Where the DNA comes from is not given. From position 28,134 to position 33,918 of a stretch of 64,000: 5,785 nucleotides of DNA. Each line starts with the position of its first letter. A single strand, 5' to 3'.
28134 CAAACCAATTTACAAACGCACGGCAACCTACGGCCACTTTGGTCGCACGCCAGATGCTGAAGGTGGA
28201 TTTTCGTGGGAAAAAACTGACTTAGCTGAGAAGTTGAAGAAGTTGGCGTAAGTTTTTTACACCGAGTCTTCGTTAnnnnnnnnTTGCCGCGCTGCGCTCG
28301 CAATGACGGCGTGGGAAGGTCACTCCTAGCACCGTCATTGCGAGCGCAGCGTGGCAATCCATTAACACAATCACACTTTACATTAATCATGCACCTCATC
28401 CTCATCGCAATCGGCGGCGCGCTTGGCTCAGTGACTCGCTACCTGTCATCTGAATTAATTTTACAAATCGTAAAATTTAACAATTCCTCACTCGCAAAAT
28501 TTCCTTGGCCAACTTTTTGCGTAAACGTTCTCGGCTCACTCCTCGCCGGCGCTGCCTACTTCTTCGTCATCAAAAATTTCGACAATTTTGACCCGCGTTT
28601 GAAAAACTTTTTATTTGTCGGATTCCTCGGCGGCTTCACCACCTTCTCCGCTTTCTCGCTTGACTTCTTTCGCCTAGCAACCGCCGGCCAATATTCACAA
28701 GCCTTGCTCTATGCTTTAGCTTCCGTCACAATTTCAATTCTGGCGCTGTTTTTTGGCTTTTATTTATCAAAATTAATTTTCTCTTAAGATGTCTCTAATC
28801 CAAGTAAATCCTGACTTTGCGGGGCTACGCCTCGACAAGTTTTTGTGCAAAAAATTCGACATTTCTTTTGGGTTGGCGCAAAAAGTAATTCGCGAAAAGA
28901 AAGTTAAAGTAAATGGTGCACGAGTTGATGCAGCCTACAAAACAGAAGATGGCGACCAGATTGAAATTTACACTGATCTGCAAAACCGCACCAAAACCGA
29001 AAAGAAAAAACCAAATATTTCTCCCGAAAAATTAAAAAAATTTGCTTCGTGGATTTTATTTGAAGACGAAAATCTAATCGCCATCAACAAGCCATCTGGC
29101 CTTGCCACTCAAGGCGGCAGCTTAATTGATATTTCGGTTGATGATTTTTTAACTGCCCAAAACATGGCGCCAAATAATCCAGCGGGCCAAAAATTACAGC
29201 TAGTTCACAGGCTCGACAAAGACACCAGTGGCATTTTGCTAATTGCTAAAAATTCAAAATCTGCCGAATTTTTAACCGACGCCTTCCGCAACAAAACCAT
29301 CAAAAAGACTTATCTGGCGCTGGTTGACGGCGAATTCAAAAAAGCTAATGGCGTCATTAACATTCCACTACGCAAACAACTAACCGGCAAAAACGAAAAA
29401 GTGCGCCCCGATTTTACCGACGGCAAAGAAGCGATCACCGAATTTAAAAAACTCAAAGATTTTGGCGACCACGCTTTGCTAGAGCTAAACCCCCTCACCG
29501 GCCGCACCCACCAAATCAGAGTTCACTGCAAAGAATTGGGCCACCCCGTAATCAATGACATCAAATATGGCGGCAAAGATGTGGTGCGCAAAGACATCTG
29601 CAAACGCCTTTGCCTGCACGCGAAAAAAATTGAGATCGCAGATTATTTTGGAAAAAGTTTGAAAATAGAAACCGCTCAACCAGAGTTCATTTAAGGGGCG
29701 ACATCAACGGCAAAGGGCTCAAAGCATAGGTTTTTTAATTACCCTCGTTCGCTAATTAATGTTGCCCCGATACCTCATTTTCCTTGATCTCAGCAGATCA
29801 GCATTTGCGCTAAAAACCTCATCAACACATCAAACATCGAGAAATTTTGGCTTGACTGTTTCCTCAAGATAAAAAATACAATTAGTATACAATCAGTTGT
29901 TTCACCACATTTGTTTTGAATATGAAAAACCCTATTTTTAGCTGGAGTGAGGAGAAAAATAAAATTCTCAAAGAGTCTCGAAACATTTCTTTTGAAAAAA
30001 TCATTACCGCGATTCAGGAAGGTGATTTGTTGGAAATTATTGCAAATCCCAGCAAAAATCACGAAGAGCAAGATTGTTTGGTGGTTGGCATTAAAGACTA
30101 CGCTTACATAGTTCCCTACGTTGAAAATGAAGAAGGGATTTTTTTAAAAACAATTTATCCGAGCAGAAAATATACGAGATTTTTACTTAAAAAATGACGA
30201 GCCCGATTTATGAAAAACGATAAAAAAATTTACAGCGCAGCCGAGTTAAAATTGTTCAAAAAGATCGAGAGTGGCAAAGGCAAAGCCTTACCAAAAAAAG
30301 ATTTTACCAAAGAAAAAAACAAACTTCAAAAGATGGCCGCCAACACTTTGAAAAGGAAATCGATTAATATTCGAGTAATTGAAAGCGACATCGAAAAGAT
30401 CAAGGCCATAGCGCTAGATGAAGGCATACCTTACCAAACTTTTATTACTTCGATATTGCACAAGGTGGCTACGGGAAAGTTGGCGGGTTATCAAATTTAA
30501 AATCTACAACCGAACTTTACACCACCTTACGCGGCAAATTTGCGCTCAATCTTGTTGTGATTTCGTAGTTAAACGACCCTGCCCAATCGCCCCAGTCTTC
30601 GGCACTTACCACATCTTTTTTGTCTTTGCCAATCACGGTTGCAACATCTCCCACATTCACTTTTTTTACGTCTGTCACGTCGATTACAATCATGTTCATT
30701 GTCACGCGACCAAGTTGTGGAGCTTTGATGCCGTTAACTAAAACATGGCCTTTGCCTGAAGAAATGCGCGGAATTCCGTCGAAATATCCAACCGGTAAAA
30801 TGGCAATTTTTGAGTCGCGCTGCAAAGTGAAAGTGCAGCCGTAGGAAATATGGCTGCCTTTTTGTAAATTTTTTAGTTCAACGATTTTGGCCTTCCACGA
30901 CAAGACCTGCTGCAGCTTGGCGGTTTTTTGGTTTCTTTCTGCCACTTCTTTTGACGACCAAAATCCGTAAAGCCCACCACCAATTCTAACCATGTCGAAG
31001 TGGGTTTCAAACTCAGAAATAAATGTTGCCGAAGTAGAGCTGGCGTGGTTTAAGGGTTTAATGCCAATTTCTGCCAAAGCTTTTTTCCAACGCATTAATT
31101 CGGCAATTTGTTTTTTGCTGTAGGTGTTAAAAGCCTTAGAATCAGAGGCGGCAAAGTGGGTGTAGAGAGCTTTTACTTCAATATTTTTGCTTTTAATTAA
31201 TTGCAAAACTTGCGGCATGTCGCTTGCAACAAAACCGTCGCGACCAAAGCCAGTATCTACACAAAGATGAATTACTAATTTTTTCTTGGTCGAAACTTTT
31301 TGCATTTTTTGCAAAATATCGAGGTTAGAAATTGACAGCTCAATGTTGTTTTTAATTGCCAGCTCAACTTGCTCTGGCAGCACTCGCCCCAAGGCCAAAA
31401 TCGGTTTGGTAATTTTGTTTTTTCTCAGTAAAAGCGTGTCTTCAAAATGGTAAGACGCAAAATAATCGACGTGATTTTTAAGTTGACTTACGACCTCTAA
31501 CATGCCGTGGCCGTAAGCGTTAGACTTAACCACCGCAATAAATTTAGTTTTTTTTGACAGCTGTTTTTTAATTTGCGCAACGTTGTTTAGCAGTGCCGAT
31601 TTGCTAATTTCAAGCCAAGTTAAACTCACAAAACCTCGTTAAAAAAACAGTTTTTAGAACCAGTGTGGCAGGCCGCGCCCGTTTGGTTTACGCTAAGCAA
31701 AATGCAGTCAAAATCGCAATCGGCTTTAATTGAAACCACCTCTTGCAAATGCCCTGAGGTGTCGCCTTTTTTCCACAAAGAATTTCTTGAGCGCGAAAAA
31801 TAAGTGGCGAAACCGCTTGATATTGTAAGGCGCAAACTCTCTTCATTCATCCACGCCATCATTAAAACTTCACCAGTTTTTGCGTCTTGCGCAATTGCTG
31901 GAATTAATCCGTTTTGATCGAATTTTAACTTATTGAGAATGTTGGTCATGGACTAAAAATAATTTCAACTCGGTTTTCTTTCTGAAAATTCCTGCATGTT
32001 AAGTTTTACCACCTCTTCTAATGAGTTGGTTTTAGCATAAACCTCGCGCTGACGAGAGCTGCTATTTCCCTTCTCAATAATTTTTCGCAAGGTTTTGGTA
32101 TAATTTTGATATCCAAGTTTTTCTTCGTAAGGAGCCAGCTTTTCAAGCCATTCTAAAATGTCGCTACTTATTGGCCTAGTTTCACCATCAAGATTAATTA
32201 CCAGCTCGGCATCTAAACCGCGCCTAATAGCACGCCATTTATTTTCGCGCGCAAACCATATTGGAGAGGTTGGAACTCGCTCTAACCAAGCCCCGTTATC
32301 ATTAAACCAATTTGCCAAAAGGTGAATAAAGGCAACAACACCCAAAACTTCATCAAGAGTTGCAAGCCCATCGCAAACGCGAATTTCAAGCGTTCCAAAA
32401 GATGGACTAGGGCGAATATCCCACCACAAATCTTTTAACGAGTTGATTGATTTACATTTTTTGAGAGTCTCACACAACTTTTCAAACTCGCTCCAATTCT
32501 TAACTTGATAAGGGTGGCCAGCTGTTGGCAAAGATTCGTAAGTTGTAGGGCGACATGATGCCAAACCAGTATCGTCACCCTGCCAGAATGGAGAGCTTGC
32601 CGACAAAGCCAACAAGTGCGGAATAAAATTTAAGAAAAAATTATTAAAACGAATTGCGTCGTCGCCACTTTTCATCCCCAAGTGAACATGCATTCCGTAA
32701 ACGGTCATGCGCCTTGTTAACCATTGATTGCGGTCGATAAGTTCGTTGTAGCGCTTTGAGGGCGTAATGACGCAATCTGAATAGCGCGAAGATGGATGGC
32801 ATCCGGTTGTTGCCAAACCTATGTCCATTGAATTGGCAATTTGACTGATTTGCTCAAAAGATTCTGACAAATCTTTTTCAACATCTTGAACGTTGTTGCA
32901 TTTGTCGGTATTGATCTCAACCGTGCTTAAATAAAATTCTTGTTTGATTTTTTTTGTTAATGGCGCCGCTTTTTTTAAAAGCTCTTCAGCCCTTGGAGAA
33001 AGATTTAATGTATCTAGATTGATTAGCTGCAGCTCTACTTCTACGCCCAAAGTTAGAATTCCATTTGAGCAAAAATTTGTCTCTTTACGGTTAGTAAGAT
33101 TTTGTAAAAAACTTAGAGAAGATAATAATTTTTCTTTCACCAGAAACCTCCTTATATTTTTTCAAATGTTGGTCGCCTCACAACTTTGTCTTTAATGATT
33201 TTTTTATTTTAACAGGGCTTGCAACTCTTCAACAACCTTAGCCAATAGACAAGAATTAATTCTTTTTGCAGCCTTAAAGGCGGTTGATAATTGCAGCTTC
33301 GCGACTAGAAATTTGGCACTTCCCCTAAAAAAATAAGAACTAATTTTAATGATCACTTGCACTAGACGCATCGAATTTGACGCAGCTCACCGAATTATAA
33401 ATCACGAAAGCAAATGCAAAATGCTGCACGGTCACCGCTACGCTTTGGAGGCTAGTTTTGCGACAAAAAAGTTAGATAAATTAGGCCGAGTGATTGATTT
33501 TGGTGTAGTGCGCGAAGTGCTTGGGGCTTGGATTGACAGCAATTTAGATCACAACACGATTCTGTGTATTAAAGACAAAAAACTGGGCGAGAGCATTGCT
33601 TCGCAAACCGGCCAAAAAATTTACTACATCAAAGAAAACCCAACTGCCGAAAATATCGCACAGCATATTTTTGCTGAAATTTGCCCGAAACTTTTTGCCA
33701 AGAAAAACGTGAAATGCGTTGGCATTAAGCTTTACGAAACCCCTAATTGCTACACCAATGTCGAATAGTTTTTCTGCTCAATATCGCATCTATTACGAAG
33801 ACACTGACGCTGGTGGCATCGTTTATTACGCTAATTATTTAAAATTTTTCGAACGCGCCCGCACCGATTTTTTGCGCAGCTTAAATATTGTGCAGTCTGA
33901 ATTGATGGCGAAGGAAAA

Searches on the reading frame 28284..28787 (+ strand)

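Call 48: search_protein_families(library=pfam, proteins=[window:28284-28787:+], max_evalue=0.001)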
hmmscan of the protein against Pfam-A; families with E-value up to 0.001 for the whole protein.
window:28284-28787:+ (167 aa): 1 family
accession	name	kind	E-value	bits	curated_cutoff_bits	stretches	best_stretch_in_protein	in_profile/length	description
PF02537.21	CRCB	-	8.6e-27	93.9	32.9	1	39-159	1-103/103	CrcB-like protein, Camphor Resistance (CrcB)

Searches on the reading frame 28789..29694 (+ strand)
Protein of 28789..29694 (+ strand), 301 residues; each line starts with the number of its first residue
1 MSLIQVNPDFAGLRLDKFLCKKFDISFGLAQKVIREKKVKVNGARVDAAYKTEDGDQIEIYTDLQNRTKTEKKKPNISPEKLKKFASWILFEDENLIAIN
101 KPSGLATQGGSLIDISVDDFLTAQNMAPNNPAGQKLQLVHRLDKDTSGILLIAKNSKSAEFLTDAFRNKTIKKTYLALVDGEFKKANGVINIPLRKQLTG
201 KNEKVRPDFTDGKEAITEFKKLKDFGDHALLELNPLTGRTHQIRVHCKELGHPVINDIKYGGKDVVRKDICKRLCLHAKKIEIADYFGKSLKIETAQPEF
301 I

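Call 48: search_protein_families(library=pfam, proteins=[window:28789-29694:+], max_evalue=0.001)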
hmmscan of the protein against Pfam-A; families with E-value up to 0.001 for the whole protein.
window:28789-29694:+ (301 aa): 2 families
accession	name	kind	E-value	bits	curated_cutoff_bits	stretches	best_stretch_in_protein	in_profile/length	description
PF00849.27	PseudoU_synth_2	-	6.4e-36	124.3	26.8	1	95-248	1-151/152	RNA pseudouridylate synthase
PF01479.30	S4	-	1.2e-09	38.2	22.8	1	13-58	1-48/48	S4 domain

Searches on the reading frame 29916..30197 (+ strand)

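Call 48: search_protein_families(library=pfam, proteins=[window:29916-30197:+], max_evalue=0.001)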
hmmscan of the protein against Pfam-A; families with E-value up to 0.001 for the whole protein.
window:29916-30197:+ (93 aa): 2 families
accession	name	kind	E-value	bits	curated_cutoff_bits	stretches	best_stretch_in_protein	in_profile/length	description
PF04365.19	BrnT_toxin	-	2.1e-05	25.1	34.5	1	10-75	1-65/77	Ribonuclease toxin, BrnT, of type II toxin-antitoxin system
PF14076.12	DUF4258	-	6.6e-05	23.6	25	1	21-81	11-70/71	Domain of unknown function (DUF4258)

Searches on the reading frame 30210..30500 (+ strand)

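Call 48: search_protein_families(library=pfam, proteins=[window:30210-30500:+], max_evalue=0.001)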
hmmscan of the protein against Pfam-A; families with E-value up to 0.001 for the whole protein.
window:30210-30500:+ (96 aa): 1 family
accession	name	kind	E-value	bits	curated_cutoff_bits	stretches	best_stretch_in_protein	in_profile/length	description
PF12441.14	CopG_antitoxin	-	2.9e-05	25.2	28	1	39-85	30-78/79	CopG antitoxin of type II toxin-antitoxin system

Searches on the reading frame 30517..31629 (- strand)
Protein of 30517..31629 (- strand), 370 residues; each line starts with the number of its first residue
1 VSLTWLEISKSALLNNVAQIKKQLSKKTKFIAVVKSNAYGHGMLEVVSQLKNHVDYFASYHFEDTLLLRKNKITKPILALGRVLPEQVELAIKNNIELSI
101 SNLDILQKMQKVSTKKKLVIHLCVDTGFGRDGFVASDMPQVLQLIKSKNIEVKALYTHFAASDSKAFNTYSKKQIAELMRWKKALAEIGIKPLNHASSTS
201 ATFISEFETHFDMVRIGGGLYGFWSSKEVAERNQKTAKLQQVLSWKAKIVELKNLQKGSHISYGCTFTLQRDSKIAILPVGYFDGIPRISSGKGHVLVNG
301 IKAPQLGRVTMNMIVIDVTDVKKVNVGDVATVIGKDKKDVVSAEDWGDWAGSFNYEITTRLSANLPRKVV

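Call 48: search_protein_families(library=pfam, proteins=[window:30517-31629:-], max_evalue=0.001)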
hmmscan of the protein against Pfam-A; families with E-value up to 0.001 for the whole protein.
window:30517-31629:- (370 aa): 2 families
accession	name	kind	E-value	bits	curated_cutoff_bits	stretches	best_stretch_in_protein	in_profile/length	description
PF01168.26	Ala_racemase_N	-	2e-51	175.2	24.1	1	8-222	1-217/220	Alanine racemase, N-terminal domain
PF00842.27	Ala_racemase_C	-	2.8e-42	143.7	25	1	242-368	1-126/127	Alanine racemase, C-terminal domain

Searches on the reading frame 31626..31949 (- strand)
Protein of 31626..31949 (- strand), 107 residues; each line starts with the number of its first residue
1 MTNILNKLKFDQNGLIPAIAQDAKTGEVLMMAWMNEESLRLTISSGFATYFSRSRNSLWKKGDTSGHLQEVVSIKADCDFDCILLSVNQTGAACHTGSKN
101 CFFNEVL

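Call 48: search_protein_families(library=pfam, proteins=[window:31626-31949:-], max_evalue=0.001)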
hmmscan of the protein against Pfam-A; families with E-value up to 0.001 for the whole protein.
window:31626-31949:- (107 aa): 1 family
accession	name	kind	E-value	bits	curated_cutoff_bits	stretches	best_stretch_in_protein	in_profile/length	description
PF01502.23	PRA-CH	-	2e-34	117.7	27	1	30-103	1-74/74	Phosphoribosyl-AMP cyclohydrolase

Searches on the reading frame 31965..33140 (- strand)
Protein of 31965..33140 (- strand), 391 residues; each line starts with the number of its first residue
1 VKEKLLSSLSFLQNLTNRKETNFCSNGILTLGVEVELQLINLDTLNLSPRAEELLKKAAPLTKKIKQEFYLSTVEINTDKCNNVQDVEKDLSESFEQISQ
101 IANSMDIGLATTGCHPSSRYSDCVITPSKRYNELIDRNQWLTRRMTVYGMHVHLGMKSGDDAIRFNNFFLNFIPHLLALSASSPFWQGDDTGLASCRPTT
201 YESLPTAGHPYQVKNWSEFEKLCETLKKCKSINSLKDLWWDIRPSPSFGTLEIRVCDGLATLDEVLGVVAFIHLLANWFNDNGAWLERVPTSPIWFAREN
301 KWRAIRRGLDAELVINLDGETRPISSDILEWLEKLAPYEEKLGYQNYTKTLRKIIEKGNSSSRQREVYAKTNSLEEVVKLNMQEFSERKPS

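Call 48: search_protein_families(library=pfam, proteins=[window:31965-33140:-], max_evalue=0.001)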
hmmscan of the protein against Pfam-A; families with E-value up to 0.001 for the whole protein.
window:31965-33140:- (391 aa): 1 family
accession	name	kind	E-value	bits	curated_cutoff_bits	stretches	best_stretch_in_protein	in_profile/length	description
PF04107.18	GCS2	-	2.7e-53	181.6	21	1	31-309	1-291/291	Glutamate-cysteine ligase family 2(GCS2)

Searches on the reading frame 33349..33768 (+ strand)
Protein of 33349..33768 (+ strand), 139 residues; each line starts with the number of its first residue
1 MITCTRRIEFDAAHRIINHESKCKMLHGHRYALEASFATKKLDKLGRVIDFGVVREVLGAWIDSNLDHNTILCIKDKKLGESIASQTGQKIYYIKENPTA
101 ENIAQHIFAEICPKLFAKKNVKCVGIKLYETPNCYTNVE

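Call 48: search_protein_families(library=pfam, proteins=[window:33349-33768:+], max_evalue=0.001)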
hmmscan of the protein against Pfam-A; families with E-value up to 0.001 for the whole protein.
window:33349-33768:+ (139 aa): 1 family
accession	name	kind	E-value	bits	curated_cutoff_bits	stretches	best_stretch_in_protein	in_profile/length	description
PF01242.24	PTPS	-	1.3e-31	109.6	22.4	1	4-138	2-118/121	6-pyruvoyl tetrahydropterin synthase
